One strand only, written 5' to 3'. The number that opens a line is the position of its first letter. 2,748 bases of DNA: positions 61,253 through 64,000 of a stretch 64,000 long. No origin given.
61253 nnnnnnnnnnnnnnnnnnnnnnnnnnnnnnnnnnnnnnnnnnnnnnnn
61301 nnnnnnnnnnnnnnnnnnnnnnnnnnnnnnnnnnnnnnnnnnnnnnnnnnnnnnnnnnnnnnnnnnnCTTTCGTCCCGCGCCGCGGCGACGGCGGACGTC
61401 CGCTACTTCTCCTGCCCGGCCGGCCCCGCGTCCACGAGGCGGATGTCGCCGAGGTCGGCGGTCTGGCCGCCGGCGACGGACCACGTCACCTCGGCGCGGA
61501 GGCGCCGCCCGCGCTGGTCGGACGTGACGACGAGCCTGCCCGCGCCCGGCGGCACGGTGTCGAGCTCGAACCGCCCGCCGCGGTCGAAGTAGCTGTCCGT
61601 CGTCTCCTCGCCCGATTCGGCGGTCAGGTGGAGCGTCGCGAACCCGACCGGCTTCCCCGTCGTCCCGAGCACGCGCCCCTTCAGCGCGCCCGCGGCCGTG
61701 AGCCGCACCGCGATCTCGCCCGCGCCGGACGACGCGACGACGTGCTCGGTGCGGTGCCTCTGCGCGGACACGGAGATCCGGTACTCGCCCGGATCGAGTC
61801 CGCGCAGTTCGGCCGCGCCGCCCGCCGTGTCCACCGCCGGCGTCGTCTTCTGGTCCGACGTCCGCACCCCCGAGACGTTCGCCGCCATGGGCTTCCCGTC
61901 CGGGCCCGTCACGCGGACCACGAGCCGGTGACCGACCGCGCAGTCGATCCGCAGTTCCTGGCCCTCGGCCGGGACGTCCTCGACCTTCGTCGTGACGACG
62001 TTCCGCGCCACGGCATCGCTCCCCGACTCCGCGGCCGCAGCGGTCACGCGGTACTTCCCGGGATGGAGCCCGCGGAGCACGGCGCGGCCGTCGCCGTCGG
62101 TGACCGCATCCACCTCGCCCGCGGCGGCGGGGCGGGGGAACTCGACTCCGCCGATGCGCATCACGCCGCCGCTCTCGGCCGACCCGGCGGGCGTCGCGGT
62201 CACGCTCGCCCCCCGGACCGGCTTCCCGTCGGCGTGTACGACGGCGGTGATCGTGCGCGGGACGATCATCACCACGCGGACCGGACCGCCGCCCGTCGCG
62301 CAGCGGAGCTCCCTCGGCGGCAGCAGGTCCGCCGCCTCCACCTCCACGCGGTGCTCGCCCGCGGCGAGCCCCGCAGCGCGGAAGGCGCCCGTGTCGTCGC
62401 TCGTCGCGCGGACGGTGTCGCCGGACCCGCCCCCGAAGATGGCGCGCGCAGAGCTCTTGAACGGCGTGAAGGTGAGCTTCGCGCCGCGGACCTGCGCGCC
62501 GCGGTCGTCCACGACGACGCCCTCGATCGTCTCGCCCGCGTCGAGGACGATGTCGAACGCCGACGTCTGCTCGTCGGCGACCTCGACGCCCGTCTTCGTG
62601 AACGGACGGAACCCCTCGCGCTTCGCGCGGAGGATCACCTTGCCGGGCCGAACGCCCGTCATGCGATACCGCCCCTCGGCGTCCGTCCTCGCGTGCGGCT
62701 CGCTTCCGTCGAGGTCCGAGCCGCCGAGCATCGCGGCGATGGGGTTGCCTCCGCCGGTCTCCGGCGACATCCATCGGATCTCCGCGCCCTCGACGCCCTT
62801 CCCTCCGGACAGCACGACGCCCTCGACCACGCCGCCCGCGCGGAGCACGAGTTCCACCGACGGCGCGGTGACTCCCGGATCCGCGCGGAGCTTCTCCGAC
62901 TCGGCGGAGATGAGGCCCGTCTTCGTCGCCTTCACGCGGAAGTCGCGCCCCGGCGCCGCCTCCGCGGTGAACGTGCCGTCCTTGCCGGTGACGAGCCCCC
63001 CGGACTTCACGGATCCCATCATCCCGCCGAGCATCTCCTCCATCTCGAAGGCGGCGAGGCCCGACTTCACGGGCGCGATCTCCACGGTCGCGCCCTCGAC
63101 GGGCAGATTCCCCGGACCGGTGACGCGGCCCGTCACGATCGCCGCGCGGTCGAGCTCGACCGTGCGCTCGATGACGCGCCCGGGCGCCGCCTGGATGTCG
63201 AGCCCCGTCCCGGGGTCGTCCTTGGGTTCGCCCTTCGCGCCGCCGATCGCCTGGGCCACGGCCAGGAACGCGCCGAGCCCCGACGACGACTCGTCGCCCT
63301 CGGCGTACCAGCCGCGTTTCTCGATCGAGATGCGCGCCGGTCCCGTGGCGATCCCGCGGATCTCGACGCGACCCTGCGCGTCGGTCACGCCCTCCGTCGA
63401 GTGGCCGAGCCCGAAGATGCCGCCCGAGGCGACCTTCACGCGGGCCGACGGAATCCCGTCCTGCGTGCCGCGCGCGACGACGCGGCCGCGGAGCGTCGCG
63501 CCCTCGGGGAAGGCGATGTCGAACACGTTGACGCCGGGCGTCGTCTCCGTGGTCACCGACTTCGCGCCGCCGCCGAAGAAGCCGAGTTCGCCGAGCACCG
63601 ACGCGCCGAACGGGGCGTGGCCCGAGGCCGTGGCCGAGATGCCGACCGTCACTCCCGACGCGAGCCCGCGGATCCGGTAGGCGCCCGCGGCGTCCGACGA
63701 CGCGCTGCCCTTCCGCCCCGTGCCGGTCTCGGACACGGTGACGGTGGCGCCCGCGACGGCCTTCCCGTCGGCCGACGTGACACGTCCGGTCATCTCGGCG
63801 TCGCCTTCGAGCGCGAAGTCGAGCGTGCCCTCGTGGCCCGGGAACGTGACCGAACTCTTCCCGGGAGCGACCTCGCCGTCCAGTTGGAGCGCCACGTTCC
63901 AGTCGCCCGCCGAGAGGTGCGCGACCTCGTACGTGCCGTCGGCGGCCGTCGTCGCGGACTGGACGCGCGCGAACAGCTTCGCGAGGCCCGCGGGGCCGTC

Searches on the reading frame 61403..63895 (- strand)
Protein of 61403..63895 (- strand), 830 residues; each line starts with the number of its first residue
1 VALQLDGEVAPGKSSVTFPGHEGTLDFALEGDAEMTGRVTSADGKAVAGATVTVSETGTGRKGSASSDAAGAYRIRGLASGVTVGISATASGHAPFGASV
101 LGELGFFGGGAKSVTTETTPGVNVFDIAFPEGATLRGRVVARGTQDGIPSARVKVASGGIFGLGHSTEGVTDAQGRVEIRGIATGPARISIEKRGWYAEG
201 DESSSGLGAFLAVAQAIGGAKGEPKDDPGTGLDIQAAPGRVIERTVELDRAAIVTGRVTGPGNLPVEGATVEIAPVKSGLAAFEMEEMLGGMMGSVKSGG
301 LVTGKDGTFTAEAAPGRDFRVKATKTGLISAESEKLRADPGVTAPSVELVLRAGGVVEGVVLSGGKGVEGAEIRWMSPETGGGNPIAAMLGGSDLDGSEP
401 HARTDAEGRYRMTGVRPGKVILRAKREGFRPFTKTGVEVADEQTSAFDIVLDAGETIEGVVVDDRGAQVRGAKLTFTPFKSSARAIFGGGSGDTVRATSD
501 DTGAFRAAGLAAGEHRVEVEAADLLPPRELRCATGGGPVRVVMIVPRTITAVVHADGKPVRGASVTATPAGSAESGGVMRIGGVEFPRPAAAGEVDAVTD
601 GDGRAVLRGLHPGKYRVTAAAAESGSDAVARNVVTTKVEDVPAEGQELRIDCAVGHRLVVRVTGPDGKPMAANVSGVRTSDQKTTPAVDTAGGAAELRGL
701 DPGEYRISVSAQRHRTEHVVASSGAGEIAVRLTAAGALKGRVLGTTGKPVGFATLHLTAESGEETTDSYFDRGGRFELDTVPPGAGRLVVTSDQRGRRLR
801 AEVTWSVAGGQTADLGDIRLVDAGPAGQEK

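Call 76: search_protein_families(library=pfam, proteins=[window:61403-63895:-], max_evalue=0.001)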
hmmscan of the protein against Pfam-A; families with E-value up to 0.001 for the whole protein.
window:61403-63895:- (830 aa): 7 families
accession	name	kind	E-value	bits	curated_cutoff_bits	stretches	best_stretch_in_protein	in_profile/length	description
PF13620.12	CarboxypepD_reg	-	4.3e-63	210.1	32.3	8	35-97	2-63/82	Carboxypeptidase regulatory-like domain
PF13715.12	CarbopepD_reg_2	-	1.1e-16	61.1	32.2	0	36-85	2-49/88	CarboxypepD_reg-like domain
PF10670.15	DUF4198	-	1.8e-13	51.6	34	1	548-620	148-206/209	Domain of unknown function (DUF4198)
PF17210.9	SdrD_B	-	7.2e-10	39.5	29.7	0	41-82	18-59/112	SdrD B-like domain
PF17802.7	SpaA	-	7.5e-09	36.1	23.1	0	592-626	27-65/91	Prealbumin-like fold domain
PF00775.27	Dioxygenase_C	-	3.4e-06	27.1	27.3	0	551-619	35-100/182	Dioxygenase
PF02369.22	Big_1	-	0.00049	20.6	34.9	0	33-75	19-64/93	Bacterial Ig-like domain (group 1)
